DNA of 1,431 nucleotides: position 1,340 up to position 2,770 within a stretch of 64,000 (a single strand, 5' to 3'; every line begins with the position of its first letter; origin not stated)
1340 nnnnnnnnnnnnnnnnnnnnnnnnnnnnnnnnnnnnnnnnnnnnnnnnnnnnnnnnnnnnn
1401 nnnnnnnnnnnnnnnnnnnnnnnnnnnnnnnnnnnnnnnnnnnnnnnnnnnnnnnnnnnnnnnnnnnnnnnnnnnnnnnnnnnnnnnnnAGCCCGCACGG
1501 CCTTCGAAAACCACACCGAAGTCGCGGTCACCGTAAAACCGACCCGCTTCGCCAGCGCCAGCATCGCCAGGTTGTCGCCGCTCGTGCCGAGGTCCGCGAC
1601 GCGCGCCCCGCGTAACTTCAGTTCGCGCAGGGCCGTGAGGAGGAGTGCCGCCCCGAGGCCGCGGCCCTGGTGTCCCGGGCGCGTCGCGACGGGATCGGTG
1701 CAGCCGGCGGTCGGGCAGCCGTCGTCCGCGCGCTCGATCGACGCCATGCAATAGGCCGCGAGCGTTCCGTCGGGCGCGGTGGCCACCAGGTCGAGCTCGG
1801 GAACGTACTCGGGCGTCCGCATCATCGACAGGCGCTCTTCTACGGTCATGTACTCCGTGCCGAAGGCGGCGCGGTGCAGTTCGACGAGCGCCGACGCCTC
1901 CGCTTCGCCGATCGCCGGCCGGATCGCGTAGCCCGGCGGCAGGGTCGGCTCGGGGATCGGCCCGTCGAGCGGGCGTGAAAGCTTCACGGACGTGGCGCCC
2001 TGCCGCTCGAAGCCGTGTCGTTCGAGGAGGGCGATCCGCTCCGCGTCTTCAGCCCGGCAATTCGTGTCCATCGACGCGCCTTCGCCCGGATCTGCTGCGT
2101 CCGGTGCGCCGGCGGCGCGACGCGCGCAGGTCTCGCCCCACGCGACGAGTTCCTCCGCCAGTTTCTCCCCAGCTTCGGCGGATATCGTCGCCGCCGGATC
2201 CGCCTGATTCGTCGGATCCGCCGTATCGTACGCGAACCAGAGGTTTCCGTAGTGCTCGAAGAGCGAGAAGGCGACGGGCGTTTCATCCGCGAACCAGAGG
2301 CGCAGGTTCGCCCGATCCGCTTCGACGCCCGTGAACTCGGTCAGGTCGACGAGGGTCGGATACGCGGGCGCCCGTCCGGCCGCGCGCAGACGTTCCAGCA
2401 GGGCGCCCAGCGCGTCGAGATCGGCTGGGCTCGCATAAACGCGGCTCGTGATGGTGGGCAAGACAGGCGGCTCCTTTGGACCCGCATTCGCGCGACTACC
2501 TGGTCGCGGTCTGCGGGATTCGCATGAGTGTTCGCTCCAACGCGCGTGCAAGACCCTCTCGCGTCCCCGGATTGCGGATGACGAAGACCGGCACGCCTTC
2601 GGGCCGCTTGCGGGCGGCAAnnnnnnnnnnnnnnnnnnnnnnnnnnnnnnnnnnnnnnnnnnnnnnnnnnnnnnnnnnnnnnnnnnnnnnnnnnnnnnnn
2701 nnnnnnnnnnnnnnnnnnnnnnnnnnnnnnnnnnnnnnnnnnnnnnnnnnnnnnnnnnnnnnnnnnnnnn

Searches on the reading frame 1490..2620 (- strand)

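Call 39: search_protein_families(library=pfam, proteins=[window:1490-2620:-], max_evalue=0.00001)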
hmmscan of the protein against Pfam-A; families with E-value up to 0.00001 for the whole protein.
window:1490-2620:- (377 aa): 1 family
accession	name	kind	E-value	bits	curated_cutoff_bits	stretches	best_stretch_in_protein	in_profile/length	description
PF00583.31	Acetyltransf_1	-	2.3e-10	41.2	20.7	1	248-362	7-116/116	Acetyltransferase (GNAT) family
